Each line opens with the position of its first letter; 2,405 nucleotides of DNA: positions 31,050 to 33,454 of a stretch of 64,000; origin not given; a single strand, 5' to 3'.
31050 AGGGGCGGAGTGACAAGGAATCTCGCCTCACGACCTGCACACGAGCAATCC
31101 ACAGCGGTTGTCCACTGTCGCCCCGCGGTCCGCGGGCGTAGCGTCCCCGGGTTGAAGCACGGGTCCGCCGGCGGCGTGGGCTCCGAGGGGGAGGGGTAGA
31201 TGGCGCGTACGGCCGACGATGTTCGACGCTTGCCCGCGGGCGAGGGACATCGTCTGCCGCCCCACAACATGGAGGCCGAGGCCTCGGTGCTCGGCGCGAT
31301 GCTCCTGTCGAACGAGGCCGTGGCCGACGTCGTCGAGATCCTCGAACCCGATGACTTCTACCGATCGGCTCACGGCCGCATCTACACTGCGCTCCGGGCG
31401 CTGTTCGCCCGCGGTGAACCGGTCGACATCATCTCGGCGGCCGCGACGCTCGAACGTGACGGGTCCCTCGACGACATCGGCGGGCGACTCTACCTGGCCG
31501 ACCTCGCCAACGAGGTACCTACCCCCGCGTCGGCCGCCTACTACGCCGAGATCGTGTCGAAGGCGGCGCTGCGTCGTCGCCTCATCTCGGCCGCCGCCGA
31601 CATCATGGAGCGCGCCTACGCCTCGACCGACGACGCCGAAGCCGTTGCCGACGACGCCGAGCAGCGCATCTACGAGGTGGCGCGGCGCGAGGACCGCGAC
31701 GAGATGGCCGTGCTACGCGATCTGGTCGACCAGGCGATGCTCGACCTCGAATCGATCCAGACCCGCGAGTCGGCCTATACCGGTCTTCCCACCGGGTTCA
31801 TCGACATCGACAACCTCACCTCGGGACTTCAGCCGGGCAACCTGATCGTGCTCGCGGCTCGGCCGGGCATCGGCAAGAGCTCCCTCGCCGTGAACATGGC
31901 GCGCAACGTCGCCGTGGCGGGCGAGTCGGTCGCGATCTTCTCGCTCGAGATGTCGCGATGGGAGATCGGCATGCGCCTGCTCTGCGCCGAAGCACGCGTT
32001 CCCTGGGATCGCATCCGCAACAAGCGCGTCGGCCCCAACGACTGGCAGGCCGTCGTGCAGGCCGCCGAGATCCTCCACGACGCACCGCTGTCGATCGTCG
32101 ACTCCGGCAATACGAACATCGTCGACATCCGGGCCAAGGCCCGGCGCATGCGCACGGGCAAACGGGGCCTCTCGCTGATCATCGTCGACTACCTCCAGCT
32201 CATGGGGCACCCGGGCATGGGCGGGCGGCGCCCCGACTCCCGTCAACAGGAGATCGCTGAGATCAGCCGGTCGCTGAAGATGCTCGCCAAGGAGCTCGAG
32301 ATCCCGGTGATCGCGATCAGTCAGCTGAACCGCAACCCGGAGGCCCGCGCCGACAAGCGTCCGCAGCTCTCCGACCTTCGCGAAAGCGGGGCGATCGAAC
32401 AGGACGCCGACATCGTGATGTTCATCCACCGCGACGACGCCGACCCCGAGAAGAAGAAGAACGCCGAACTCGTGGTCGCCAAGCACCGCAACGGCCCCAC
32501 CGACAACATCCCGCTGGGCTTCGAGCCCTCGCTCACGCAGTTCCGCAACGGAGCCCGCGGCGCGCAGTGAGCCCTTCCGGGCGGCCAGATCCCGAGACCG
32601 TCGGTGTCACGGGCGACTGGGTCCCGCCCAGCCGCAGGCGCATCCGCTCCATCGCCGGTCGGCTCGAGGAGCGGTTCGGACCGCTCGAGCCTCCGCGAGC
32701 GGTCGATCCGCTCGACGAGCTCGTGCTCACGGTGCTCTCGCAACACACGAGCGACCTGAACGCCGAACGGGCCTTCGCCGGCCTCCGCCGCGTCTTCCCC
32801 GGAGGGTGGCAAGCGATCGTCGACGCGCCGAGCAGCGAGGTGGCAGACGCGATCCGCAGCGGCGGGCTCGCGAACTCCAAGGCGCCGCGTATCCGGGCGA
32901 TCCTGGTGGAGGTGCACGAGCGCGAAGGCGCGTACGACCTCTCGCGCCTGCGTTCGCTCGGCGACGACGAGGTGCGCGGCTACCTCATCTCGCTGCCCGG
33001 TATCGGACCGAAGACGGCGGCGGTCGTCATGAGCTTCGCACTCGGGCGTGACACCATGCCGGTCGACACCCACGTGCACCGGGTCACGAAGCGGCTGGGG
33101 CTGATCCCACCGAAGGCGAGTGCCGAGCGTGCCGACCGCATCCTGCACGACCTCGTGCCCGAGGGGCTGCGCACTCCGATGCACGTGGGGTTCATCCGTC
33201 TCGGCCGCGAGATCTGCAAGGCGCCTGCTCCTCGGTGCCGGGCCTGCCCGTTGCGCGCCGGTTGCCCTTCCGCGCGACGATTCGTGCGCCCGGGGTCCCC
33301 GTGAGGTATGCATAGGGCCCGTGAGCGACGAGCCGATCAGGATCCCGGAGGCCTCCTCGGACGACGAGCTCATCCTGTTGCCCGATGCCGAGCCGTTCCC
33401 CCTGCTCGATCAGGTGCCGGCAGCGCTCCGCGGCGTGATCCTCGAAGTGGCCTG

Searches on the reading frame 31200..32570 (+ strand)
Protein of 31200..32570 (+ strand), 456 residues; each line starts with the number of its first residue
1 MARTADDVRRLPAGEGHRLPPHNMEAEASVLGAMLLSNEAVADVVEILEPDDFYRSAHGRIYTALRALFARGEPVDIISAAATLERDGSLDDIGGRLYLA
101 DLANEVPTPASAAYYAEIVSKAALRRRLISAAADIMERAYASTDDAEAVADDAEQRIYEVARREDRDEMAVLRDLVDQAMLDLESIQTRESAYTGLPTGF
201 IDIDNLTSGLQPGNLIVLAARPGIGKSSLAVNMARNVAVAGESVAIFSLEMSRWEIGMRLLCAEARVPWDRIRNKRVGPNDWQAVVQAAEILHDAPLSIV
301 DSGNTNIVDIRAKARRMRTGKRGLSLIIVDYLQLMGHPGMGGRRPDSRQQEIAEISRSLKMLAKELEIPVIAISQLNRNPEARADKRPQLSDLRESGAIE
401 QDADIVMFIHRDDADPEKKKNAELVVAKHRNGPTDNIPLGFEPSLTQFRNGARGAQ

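Call 4: search_protein_families(library=pfam, proteins=[window:31200-32570:+])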
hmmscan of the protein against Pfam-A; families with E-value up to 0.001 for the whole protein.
window:31200-32570:+ (456 aa): 3 families
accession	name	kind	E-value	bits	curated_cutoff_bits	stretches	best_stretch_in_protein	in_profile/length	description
PF03796.21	DnaB_C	-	2.6e-98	328.9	27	1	195-450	1-255/255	DnaB-like helicase C terminal domain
PF00772.26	DnaB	-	4.7e-34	117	23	1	20-120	2-102/103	DnaB-like helicase N terminal domain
PF13481.12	AAA_25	-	4.4e-10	39.9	27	1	208-377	27-191/195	AAA domain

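Call 8: find_related_loci(query=window:31200-32570:+, collection=genome_contigs, flank=3000)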
Query window:31200-32570:+ (456 aa) in genome_contigs; peptide patterns used: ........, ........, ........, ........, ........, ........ (x = any residue, [..] = any of these).
600 stretches matched a pattern (row limit reached: there are more); 600 encode a relative of the query (tblastn E <= 1e-3); the best 80 are kept; 80 distinct loci.
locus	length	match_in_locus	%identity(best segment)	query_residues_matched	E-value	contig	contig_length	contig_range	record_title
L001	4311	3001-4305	48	18-453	9e-130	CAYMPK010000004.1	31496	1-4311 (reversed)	MAG TPA_asm: uncultured Actinomycetes bacterium isolate SRP286056_co2_151 genome assembly, contig: NODE_1961_length_3149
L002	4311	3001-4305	48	18-453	1e-128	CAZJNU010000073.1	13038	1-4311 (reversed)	MAG TPA_asm: uncultured Actinomycetes bacterium isolate SRP286056_co1_602 genome assembly, contig: NODE_6042_length_1303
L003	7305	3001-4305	45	18-450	5e-126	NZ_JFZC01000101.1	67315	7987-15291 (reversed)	Sporolactobacillus terrae DSM 11697 contig000101, whole genome shotgun sequence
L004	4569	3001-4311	46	18-453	1e-125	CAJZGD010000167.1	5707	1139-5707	MAG TPA_asm: uncultured Corynebacterium sp. isolate SRR1779497_bin.1_metaWRAP_v1.1_MAG genome assembly, contig: ERZ17423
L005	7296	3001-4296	45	18-450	1e-124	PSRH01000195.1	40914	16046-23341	MAG: Candidatus Melainabacteria bacterium isolate Amazon FNV 2010 23 1 1 contig_75_6490491_length_40914_multi_14_in_2_ou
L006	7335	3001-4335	45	18-453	2e-124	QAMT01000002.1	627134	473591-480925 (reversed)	MAG: Phascolarctobacterium sp. isolate CIM:MAG 843_2 contig_167054, whole genome shotgun sequence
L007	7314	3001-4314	45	18-456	2e-124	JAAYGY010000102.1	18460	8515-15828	MAG: Clostridiales bacterium isolate AS09scLD_29 385440_AS09, whole genome shotgun sequence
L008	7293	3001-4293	46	18-450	4e-124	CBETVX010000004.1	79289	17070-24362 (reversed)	MAG TPA_asm: uncultured Eubacteriales bacterium isolate SRR13515399_binner123_Refined_12 genome assembly, contig: ERZ250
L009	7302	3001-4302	48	18-454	4e-124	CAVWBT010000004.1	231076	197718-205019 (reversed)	MAG: uncultured bacterium isolate MFD09779.bin.1.133 genome assembly, contig: contig_22282, whole genome shotgun sequenc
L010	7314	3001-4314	44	17-452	8e-124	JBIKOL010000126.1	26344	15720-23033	MAG: Candidatus Obscuribacteraceae bacterium isolate ME2014-11-02_3300042937_group5_bin83 Rohwer_bin1404_scaffold_761_c1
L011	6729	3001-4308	43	18-453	1e-122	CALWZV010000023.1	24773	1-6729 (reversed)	MAG: uncultured Clostridia bacterium isolate BRZ_PI__bin2 genome assembly, contig: BRZ_PI__NODE_2868_length_24773_cov_5.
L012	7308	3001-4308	45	14-450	8e-123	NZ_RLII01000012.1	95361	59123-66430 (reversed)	Acetivibrio mesophilus strain N2K1 seq12, whole genome shotgun sequence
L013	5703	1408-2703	45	18-450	6e-123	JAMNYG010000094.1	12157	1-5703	MAG: Bacillota bacterium isolate Bin_20 Bin_20_scaffold_5594, whole genome shotgun sequence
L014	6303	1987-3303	43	8-448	9e-122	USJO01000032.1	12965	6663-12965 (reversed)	uncultured Clostridium sp. isolate UMGS1781 genome assembly, contig: NODE_1158_length_12965_cov_24.571495, whole genome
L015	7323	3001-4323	44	8-448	2e-121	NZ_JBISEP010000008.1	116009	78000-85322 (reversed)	Paraliobacillus sp. JSM ZJ581 NODE_8_length_116009_cov_213.037306, whole genome shotgun sequence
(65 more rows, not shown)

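Call 9: find_homologous_proteins(query=window:31200-32570:+, max_evalue=1e-100)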
Query window:31200-32570:+ (456 aa): 5160 proteins with E <= 1e-100 among 8000 candidates; the best 120 are listed.
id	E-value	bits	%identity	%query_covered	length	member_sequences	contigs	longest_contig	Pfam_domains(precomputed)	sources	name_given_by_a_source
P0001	1.2e-278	942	95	100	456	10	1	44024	PF03796.22,PF00772.27,PF13481.13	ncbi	ncbi:MAG: replicative DNA helicase [Actinomycetota bacterium]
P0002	3.8e-277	937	95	100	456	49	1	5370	PF03796.22,PF00772.27,PF13481.13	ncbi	ncbi:MAG: replicative DNA helicase [Actinomycetota bacterium]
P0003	5.2e-271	917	92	100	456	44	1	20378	PF03796.22,PF00772.27,PF13481.13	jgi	jgi:replicative DNA helicase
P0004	2.1e-233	793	80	100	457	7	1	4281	PF03796.22,PF00772.27,PF13481.13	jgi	jgi:replicative DNA helicase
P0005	2.2e-230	783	78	99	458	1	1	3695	PF03796.22,PF00772.27,PF13481.13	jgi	jgi:replicative DNA helicase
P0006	7.4e-230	781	78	100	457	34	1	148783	PF03796.22,PF00772.27,PF13481.13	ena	-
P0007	7.2e-229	778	77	99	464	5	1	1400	PF03796.22,PF00772.27,PF13481.13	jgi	jgi:replicative DNA helicase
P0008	2.8e-228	776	77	100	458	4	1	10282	PF03796.22,PF00772.27,PF13481.13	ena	-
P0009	2.4e-226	770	77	99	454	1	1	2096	PF03796.22,PF00772.27,PF13481.13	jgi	jgi:replicative DNA helicase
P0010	4.4e-226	769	77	100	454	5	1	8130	PF03796.22,PF00772.27,PF13481.13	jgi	jgi:replicative DNA helicase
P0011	1.0e-225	768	78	99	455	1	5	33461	PF03796.22,PF00772.27,PF13481.13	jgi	jgi:replicative DNA helicase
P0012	1.7e-225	767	77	100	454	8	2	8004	PF03796.22,PF00772.27,PF13481.13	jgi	jgi:replicative DNA helicase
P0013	1.6e-223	760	77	99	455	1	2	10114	PF03796.22,PF00772.27,PF13481.13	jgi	jgi:replicative DNA helicase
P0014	2.9e-223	760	75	99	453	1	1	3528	PF03796.22,PF00772.27,PF13481.13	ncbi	-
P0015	4.4e-223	759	77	99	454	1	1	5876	PF03796.22,PF00772.27,PF13481.13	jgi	jgi:replicative DNA helicase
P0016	5.8e-223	759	77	99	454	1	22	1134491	PF03796.22,PF00772.27,PF13481.13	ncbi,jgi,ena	ncbi:MAG: replicative DNA helicase [Actinomycetota bacterium]|jgi:replicative DNA helicase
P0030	7.5e-221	752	76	100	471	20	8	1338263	PF03796.22,PF00772.27,PF13481.13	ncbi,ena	-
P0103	5.3e-213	726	72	100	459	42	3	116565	PF03796.22,PF00772.27,PF13481.13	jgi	jgi:replicative DNA helicase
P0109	1.6e-212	724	73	100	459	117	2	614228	PF03796.22,PF00772.27,PF13481.13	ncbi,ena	-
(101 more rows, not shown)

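Call 10: find_encoding_contigs(protein=P0001, flank=3000, max_places=3)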
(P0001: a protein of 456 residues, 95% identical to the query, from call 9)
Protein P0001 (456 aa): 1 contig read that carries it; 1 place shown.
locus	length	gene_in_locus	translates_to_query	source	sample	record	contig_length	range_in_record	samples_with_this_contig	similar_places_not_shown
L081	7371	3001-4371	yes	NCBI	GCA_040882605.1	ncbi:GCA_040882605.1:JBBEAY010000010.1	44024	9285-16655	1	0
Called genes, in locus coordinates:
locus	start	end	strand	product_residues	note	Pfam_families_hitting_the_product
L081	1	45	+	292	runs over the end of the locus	PF09362:DUF1996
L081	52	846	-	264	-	PF02548:Pantoate_transf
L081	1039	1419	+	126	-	PF01250:Ribosomal_S6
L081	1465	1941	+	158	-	-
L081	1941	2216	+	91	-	PF01084:Ribosomal_S18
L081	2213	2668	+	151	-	PF01281:Ribosomal_L9_N, PF03948:Ribosomal_L9_C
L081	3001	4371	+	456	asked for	PF00772:DnaB, PF03796:DnaB_C, PF13481:AAA_25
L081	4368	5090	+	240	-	PF00730:HhH-GPD, PF00633:HHH (weak)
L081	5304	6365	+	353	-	PF02885:Glycos_trans_3N, PF00591:Glycos_transf_3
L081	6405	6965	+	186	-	PF06559:DCD_N, PF22769:DCD, PF22569:DCD_C, PF00692:dUTPase (faint)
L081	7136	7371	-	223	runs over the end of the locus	PF00072:Response_reg, PF00196:GerE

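Call 11: find_encoding_contigs(protein=P0003, flank=3000, max_places=3)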
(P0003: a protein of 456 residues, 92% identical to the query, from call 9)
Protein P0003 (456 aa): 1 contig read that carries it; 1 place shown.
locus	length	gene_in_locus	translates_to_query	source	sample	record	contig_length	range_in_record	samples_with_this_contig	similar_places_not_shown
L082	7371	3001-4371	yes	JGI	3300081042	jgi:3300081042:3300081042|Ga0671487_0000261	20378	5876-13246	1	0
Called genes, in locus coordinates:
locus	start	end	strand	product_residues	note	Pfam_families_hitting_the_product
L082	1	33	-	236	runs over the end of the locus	PF00512:HisKA, PF13581:HATPase_c_2 (weak), PF02518:HATPase_c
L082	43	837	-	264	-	PF02548:Pantoate_transf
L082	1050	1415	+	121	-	PF01250:Ribosomal_S6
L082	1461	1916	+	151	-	PF00436:SSB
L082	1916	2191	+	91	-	PF01084:Ribosomal_S18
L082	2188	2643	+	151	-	PF01281:Ribosomal_L9_N, PF03948:Ribosomal_L9_C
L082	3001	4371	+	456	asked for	PF00772:DnaB, PF03796:DnaB_C, PF13481:AAA_25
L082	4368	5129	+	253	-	PF00730:HhH-GPD, PF00633:HHH (faint)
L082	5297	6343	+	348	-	PF02885:Glycos_trans_3N, PF00591:Glycos_transf_3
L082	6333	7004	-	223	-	PF00072:Response_reg, PF00196:GerE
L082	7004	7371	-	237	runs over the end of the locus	PF07730:HisKA_3, PF13581:HATPase_c_2 (weak), PF02518:HATPase_c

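Call 12: find_encoding_contigs(protein=P0006, flank=3000, max_places=3)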
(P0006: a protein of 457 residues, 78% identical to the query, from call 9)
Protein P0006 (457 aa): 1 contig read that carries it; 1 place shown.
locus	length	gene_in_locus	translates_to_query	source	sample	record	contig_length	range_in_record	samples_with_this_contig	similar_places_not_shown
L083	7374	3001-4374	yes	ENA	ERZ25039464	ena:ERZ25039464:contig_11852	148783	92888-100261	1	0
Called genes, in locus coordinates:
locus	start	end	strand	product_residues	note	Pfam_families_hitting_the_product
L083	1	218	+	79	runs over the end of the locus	-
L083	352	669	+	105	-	PF01250:Ribosomal_S6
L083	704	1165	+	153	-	PF00436:SSB, PF22657:SSB_1 (faint)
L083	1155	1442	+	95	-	PF01084:Ribosomal_S18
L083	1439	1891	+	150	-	PF01281:Ribosomal_L9_N, PF03948:Ribosomal_L9_C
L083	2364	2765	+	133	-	PF12796:Ank_2, PF13857:Ank_5 (faint), PF13606:Ank_3 (faint), PF13637:Ank_4 (weak), PF00023:Ank (weak)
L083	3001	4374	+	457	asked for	PF00772:DnaB, PF13481:AAA_25, PF03796:DnaB_C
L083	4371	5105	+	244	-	PF00730:HhH-GPD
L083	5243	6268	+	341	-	PF02885:Glycos_trans_3N, PF00591:Glycos_transf_3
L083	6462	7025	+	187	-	PF06559:DCD_N, PF22769:DCD, PF22569:DCD_C, PF00692:dUTPase (weak)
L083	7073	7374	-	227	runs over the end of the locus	PF00072:Response_reg, PF00196:GerE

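Call 13: find_encoding_contigs(protein=P0016, flank=3000, max_places=4)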
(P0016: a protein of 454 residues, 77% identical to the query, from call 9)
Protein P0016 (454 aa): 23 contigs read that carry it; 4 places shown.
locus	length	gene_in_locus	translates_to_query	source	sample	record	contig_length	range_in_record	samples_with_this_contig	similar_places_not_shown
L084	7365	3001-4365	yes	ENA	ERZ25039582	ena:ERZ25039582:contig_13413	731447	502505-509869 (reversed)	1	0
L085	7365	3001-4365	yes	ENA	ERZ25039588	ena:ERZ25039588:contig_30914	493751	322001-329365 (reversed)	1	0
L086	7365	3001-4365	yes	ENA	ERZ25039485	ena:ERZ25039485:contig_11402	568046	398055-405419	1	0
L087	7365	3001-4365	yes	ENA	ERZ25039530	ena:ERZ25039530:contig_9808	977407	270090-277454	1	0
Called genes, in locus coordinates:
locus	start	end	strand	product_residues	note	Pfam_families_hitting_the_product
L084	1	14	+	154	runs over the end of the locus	PF00436:SSB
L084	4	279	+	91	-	PF01084:Ribosomal_S18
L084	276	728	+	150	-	PF01281:Ribosomal_L9_N, PF03948:Ribosomal_L9_C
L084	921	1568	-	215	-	PF05977:MFS_3, PF07690:MFS_1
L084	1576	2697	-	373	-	PF12840:HTH_20, PF05977:MFS_3, PF07690:MFS_1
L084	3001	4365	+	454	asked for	PF00772:DnaB, PF13481:AAA_25, PF03796:DnaB_C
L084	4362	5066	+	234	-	PF00730:HhH-GPD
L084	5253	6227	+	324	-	PF02885:Glycos_trans_3N, PF00591:Glycos_transf_3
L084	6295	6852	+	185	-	PF06559:DCD_N, PF22769:DCD, PF22569:DCD_C, PF00692:dUTPase (weak)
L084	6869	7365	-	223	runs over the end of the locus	PF00072:Response_reg, PF00196:GerE, PF08281:Sigma70_r4_2 (faint)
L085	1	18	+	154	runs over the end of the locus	PF00436:SSB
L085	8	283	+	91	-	PF01084:Ribosomal_S18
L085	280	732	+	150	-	PF01281:Ribosomal_L9_N, PF03948:Ribosomal_L9_C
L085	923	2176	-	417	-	PF05977:MFS_3, PF07690:MFS_1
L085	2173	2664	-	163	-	PF12840:HTH_20 (weak)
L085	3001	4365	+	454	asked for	PF00772:DnaB, PF13481:AAA_25, PF03796:DnaB_C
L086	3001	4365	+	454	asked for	PF00772:DnaB, PF13481:AAA_25, PF03796:DnaB_C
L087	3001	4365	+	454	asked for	PF00772:DnaB, PF13481:AAA_25, PF03796:DnaB_C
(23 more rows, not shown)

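Call 18: find_encoding_contigs(protein=P0109, flank=3000, max_places=2)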
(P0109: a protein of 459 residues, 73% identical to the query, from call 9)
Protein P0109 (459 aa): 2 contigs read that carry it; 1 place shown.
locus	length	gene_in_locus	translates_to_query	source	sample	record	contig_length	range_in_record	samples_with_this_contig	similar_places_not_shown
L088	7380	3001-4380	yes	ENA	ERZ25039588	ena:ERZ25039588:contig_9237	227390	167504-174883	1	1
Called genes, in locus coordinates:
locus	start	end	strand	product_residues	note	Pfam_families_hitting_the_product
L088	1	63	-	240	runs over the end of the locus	PF00512:HisKA, PF02518:HATPase_c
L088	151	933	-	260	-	PF02548:Pantoate_transf, PF13714:PEP_mutase (faint)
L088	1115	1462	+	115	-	PF01250:Ribosomal_S6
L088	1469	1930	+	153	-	PF00436:SSB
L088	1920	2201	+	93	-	PF01084:Ribosomal_S18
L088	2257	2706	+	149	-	PF01281:Ribosomal_L9_N, PF03948:Ribosomal_L9_C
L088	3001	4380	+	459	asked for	PF00772:DnaB, PF13481:AAA_25, PF03796:DnaB_C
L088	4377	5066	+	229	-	PF00730:HhH-GPD, PF00633:HHH (weak)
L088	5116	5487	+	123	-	PF01022:HTH_5, PF12802:MarR_2 (weak), PF12840:HTH_20, PF09339:HTH_IclR (weak)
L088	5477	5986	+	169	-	PF10604:Polyketide_cyc2, PF08327:AHSA1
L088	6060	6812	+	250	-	PF01209:Ubie_methyltran, PF13847:Methyltransf_31 (weak), PF08241:Methyltransf_11, PF08242:Methyltransf_12, PF13649:Methyltransf_25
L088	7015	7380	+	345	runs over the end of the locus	PF02885:Glycos_trans_3N, PF00591:Glycos_transf_3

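Call 19: find_encoding_contigs(protein=P0103, flank=3000, max_places=2)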
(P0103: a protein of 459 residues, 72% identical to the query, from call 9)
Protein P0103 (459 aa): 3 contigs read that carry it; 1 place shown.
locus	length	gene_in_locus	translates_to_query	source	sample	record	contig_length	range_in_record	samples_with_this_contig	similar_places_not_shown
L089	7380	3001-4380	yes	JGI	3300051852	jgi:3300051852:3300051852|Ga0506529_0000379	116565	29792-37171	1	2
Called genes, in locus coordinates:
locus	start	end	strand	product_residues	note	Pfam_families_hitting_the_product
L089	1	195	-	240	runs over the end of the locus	PF00512:HisKA, PF13581:HATPase_c_2 (weak), PF02518:HATPase_c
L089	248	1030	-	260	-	PF02548:Pantoate_transf, PF13714:PEP_mutase (weak)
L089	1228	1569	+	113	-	PF01250:Ribosomal_S6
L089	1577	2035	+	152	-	PF00436:SSB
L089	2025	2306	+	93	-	PF01084:Ribosomal_S18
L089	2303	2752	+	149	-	PF01281:Ribosomal_L9_N, PF03948:Ribosomal_L9_C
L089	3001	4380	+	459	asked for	PF00772:DnaB, PF13481:AAA_25, PF03796:DnaB_C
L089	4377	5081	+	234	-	PF00730:HhH-GPD, PF00633:HHH (weak)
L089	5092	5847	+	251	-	PF13847:Methyltransf_31 (faint), PF01209:Ubie_methyltran, PF08241:Methyltransf_11, PF08242:Methyltransf_12, PF13649:Methyltransf_25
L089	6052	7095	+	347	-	PF02885:Glycos_trans_3N, PF00591:Glycos_transf_3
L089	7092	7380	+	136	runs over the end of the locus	PF00903:Glyoxalase, PF18029:Glyoxalase_6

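Call 20: find_encoding_contigs(protein=P0030, flank=3000, max_places=3)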
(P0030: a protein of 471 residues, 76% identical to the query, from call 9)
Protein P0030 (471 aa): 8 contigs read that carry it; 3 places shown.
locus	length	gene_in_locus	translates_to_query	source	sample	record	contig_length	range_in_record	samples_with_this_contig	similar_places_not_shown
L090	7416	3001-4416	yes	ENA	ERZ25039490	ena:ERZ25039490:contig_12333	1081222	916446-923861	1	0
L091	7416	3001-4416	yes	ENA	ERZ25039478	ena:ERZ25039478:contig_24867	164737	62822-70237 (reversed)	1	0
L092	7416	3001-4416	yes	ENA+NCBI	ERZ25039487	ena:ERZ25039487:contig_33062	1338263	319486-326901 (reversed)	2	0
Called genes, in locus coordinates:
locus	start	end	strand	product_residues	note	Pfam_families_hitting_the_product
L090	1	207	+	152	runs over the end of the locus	PF00436:SSB, PF22657:SSB_1 (faint)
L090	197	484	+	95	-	PF01084:Ribosomal_S18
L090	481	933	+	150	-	PF01281:Ribosomal_L9_N, PF03948:Ribosomal_L9_C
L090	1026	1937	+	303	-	PF04655:APH_6_hur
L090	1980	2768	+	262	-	-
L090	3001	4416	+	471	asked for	PF00772:DnaB, PF13481:AAA_25, PF03796:DnaB_C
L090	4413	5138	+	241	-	PF00730:HhH-GPD, PF00633:HHH (faint)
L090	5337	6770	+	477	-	-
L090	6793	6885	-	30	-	-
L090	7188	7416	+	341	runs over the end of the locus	PF02885:Glycos_trans_3N, PF00591:Glycos_transf_3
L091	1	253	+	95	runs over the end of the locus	PF01084:Ribosomal_S18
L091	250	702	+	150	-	PF01281:Ribosomal_L9_N, PF03948:Ribosomal_L9_C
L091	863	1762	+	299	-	-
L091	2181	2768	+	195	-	-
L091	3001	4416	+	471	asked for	PF00772:DnaB, PF13481:AAA_25, PF03796:DnaB_C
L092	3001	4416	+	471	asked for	PF00772:DnaB, PF13481:AAA_25, PF03796:DnaB_C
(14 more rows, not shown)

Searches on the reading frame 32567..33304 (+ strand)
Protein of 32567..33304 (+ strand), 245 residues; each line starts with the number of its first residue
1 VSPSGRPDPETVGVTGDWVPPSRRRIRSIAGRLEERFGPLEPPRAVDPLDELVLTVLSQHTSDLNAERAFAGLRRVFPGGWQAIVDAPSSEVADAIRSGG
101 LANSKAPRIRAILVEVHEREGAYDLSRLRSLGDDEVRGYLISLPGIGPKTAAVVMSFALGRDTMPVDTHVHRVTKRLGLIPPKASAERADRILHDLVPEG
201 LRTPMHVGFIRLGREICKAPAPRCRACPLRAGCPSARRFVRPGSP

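Call 57: search_protein_families(library=pfam, proteins=[window:32567-33304:+])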
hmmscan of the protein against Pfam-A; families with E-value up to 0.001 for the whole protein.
window:32567-33304:+ (245 aa): 2 families
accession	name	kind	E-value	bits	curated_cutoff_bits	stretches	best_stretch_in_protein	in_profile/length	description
PF00730.31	HhH-GPD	-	6.4e-14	52.6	26.2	1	54-198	2-107/108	HhH-GPD superfamily base excision DNA repair protein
PF00633.29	HHH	-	9.1e-05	22.6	24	1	140-157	13-30/30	Helix-hairpin-helix motif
